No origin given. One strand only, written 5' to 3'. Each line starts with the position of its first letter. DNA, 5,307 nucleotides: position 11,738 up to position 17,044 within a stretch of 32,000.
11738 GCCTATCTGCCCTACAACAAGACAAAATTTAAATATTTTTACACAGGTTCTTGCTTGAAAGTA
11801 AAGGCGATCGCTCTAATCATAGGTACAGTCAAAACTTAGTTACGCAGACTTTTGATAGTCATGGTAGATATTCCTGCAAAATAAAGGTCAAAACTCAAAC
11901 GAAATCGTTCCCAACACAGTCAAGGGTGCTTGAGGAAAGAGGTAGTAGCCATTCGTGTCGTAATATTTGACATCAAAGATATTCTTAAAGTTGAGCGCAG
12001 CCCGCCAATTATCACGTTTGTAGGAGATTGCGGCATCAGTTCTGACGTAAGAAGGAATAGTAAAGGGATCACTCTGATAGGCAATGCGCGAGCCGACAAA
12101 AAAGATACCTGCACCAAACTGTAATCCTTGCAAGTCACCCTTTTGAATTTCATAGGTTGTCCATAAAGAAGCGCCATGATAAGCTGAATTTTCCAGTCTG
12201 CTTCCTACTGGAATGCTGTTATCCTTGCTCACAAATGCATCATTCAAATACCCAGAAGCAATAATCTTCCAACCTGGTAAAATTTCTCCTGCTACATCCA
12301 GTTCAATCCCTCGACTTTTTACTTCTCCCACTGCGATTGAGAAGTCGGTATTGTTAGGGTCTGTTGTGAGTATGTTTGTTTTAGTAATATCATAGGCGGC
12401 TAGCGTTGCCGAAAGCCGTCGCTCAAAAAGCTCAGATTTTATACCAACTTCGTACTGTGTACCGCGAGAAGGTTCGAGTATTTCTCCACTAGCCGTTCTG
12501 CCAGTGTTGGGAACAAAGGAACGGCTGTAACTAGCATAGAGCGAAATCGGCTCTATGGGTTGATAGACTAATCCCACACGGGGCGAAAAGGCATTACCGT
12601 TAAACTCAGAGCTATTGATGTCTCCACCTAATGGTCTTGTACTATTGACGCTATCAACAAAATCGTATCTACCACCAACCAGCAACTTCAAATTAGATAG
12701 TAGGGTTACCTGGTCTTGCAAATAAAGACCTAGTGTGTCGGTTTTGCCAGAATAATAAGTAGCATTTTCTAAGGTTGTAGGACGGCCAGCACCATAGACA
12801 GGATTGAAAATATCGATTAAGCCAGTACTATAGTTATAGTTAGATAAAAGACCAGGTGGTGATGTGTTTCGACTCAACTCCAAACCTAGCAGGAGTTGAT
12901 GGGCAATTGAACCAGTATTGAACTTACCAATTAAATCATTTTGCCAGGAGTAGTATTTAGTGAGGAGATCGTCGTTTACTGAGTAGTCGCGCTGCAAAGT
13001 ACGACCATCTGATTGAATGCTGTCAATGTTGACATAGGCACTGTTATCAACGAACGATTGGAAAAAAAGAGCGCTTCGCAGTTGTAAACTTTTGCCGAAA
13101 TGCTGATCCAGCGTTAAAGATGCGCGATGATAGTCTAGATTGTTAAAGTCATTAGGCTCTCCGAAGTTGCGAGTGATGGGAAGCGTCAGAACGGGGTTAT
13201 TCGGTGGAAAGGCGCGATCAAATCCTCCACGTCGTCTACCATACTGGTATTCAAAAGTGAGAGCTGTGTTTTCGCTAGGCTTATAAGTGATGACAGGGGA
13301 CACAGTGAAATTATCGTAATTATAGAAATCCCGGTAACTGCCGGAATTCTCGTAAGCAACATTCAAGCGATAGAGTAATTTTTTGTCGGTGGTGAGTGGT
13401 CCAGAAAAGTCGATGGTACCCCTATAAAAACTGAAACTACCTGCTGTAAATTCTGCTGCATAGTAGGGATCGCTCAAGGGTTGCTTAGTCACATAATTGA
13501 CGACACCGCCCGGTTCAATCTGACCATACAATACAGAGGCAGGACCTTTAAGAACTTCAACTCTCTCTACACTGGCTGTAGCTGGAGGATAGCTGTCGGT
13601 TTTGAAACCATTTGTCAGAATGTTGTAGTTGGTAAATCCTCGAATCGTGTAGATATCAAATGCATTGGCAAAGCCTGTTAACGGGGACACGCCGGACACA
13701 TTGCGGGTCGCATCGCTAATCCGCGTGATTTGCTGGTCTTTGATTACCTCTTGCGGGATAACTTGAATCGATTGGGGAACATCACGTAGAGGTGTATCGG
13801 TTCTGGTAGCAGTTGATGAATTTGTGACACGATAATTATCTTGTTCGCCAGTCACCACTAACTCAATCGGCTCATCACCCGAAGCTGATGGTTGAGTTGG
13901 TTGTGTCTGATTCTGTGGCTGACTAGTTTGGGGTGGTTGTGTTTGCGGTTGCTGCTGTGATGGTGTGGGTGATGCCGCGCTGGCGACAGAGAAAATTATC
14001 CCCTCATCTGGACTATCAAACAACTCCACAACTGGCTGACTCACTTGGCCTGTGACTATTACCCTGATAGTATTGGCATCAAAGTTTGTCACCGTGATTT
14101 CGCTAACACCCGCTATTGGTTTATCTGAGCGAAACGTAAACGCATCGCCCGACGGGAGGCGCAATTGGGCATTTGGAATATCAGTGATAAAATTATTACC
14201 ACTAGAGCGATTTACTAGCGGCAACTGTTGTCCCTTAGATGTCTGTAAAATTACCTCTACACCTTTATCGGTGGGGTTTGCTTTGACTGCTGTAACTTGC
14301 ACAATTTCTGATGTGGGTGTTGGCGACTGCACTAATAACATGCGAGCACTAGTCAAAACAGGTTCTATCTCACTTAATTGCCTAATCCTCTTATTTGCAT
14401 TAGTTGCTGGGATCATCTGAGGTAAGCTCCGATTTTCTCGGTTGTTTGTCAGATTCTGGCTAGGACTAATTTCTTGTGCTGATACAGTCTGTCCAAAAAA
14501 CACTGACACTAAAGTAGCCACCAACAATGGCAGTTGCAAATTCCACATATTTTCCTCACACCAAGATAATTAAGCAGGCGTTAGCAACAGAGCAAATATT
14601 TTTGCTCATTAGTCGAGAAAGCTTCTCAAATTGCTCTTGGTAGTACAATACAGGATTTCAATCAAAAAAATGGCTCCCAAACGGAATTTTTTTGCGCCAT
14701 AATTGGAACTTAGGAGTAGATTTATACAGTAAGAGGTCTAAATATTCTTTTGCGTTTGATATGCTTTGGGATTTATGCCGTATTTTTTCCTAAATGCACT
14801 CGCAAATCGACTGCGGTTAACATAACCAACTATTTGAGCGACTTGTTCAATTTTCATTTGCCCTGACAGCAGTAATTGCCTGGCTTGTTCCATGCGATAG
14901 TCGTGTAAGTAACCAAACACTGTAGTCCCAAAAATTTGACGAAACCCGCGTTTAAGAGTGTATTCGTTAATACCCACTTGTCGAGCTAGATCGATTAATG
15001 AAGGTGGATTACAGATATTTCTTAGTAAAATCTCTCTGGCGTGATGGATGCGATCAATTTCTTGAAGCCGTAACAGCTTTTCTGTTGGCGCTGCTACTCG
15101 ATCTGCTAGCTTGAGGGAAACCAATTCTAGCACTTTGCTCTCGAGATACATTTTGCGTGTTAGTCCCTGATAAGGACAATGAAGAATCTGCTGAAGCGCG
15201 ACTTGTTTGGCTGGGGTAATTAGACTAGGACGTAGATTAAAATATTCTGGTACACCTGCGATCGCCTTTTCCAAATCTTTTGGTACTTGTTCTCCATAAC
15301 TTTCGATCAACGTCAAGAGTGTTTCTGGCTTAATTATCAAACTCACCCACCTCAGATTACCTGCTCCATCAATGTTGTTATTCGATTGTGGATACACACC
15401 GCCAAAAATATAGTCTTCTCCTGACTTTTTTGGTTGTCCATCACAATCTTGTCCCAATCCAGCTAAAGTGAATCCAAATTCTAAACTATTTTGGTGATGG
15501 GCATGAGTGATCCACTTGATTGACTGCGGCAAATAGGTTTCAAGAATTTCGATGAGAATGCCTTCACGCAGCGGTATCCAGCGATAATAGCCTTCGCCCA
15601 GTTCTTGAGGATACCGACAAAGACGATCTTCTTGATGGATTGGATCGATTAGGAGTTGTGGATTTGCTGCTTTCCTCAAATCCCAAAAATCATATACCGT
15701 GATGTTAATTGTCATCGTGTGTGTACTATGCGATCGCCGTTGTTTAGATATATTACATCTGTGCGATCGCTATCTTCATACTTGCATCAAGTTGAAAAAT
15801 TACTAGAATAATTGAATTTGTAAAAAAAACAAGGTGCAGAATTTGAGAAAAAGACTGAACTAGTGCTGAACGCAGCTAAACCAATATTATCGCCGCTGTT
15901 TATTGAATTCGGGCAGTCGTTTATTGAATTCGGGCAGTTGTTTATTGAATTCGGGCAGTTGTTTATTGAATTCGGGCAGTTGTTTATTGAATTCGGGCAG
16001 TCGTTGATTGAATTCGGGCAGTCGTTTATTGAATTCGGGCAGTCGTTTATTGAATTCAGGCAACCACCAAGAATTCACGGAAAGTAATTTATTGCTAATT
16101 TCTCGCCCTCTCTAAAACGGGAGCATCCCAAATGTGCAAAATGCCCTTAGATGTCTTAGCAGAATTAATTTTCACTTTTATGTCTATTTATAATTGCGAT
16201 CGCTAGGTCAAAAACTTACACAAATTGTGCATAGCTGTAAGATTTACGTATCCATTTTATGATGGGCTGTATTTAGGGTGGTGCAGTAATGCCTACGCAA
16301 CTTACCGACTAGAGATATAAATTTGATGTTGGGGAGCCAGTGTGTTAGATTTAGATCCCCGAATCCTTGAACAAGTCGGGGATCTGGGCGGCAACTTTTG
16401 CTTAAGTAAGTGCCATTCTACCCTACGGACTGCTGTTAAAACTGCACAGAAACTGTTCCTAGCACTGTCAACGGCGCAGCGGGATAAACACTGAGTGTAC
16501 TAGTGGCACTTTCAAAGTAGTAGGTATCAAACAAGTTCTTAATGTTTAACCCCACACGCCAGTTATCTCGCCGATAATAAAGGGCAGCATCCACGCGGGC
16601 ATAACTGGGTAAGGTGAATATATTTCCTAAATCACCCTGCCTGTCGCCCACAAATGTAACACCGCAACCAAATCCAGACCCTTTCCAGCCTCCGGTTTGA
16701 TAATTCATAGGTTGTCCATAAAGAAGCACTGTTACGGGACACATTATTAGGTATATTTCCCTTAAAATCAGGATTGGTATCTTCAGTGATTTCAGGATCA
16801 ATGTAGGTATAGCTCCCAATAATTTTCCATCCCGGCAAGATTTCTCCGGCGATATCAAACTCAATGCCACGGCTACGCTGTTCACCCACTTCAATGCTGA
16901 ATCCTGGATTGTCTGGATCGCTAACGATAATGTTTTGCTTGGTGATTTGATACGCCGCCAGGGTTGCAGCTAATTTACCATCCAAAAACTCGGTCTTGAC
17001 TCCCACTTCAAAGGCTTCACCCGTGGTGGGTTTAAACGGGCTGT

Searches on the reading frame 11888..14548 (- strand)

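Call 44: search_protein_families(library=pfam, proteins=[window:11888-14548:-], max_evalue=0.00001)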
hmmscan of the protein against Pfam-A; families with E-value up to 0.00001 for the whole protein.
window:11888-14548:- (886 aa): 3 families
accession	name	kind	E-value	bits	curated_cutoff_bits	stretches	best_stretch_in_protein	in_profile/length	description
PF00593.30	TonB_dep_Rec_b-barrel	-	1.2e-65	223.6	27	1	424-857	9-436/436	TonB dependent receptor-like, beta-barrel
PF07715.20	Plug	-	2.1e-22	80.1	23.9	1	254-349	2-107/107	TonB-dependent Receptor Plug Domain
PF11741.13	AMIN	-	5e-15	55.9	20.5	1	88-179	2-93/101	AMIN domain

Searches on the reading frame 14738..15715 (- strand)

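Call 44: search_protein_families(library=pfam, proteins=[window:14738-15715:-], max_evalue=0.00001)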
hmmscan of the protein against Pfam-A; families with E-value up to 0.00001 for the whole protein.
window:14738-15715:- (325 aa): 2 families
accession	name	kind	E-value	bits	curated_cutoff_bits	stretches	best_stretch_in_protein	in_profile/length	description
PF12833.13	HTH_18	-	1.2e-22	80.4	33.6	1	243-321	1-79/80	Helix-turn-helix domain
PF00165.29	HTH_AraC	-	4.5e-14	52.6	26.6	1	284-320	6-41/42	Bacterial regulatory helix-turn-helix proteins, AraC family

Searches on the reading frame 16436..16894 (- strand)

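Call 44: search_protein_families(library=pfam, proteins=[window:16436-16894:-], max_evalue=0.00001)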
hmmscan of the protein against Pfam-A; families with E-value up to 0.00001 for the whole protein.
window:16436-16894:- (152 aa): 1 family
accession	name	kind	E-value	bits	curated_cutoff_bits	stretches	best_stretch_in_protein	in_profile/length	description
PF00593.30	TonB_dep_Rec_b-barrel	-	2e-08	35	27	1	63-121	375-436/436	TonB dependent receptor-like, beta-barrel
